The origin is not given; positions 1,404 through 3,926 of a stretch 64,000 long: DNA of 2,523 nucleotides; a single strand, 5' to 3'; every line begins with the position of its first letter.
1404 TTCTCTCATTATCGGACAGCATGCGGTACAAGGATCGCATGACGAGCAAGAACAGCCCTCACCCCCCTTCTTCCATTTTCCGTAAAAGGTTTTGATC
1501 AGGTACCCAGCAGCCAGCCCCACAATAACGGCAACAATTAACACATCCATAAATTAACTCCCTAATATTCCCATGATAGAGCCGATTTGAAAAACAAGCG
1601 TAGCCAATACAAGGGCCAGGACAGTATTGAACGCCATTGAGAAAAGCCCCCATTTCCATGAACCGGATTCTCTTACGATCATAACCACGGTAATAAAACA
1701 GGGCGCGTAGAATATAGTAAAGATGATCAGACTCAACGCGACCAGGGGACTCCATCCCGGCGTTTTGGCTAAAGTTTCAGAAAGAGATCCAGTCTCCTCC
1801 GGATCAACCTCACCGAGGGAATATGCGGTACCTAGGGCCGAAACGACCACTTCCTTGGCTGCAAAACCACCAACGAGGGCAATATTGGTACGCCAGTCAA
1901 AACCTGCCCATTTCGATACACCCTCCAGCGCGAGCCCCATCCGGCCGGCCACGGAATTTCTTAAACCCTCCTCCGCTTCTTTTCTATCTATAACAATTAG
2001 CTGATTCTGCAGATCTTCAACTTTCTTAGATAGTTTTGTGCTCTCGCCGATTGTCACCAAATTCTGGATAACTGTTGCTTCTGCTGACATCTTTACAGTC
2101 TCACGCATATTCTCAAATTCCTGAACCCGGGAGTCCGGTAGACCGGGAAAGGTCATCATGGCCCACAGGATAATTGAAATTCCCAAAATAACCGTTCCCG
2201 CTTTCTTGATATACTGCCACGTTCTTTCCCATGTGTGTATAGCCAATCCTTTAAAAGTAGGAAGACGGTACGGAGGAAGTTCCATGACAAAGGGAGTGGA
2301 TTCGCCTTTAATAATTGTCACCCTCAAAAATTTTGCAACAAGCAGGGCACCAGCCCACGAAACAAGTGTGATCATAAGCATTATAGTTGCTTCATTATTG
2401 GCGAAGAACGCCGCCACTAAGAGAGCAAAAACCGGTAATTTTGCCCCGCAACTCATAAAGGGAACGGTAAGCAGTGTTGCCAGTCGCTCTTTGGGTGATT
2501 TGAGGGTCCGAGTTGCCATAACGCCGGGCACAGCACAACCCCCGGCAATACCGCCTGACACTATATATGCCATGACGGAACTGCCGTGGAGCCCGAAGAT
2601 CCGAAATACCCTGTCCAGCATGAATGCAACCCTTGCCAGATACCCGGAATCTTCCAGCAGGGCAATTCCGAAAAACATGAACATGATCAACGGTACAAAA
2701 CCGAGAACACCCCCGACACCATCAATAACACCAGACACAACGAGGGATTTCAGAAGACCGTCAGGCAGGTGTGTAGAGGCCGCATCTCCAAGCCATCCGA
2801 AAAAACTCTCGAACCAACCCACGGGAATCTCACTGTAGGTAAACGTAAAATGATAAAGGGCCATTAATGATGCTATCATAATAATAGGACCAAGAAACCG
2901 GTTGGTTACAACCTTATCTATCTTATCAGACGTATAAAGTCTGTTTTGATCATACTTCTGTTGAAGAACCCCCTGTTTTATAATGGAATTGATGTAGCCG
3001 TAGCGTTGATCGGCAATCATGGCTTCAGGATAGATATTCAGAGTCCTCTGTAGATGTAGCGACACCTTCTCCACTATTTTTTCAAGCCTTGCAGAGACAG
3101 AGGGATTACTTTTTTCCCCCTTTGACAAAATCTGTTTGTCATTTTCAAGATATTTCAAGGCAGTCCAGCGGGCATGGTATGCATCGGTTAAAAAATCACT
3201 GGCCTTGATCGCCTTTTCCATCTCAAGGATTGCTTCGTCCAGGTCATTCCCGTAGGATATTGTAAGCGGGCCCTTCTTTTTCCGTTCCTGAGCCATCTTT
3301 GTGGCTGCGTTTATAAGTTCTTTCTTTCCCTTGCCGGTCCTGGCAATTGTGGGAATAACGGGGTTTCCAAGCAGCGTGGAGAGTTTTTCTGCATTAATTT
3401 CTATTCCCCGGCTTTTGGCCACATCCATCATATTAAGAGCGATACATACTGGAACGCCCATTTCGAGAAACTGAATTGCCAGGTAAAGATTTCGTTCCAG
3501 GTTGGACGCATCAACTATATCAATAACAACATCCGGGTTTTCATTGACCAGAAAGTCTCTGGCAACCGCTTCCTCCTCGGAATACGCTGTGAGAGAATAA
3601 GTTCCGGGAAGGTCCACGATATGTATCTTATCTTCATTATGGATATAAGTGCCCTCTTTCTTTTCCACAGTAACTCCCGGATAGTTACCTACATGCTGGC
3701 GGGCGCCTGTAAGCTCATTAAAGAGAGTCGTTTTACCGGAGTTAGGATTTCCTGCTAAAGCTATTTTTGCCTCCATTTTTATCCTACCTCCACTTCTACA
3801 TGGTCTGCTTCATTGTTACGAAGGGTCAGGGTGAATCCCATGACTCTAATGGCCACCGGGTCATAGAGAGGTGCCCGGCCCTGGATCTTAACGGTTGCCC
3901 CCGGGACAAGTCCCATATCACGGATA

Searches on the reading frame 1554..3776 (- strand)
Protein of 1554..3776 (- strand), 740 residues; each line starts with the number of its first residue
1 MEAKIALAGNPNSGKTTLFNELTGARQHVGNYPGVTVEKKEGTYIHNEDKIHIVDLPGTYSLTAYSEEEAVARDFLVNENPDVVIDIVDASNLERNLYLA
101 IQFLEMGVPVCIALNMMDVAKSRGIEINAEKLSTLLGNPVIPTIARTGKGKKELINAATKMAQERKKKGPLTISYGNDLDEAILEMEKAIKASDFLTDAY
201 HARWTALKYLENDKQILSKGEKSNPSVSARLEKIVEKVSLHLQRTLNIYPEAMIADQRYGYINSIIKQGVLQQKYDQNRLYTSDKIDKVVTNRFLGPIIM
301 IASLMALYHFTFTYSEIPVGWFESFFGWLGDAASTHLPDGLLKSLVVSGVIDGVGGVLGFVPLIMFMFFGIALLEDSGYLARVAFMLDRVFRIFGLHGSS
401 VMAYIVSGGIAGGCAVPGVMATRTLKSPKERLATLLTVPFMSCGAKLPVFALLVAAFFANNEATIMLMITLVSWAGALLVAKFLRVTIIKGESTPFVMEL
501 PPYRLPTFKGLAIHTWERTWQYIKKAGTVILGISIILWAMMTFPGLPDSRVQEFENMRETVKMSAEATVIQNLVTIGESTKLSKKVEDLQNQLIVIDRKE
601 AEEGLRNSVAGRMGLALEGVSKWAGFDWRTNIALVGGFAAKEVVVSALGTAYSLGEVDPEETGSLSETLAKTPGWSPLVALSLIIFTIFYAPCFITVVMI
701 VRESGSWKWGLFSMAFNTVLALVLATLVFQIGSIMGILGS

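Call 62: search_protein_families(library=pfam, proteins=[window:1554-3776:-], max_evalue=0.00001)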
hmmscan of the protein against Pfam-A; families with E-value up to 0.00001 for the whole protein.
window:1554-3776:- (740 aa): 6 families
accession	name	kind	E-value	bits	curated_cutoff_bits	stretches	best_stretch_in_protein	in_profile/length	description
PF02421.24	FeoB_N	-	3.1e-69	231.9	27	1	4-157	2-155/156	Ferrous iron transport protein B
PF07670.19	Gate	-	4.8e-37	127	29.6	2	358-456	2-103/104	Nucleoside recognition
PF01926.29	MMR_HSR1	-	1.5e-22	80.2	21.9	1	4-115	1-112/113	50S ribosome-binding GTPase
PF17910.6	FeoB_Cyto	-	3e-20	72.9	23.4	1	175-269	1-88/90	FeoB cytosolic helical domain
PF07664.17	FeoB_C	-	4.8e-19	68.3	26.6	1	466-518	1-54/54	Ferrous iron transport protein B C terminus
PF00009.33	GTP_EFTU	-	7.1e-06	26.2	26.5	0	32-163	52-187/188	Elongation factor Tu GTP binding domain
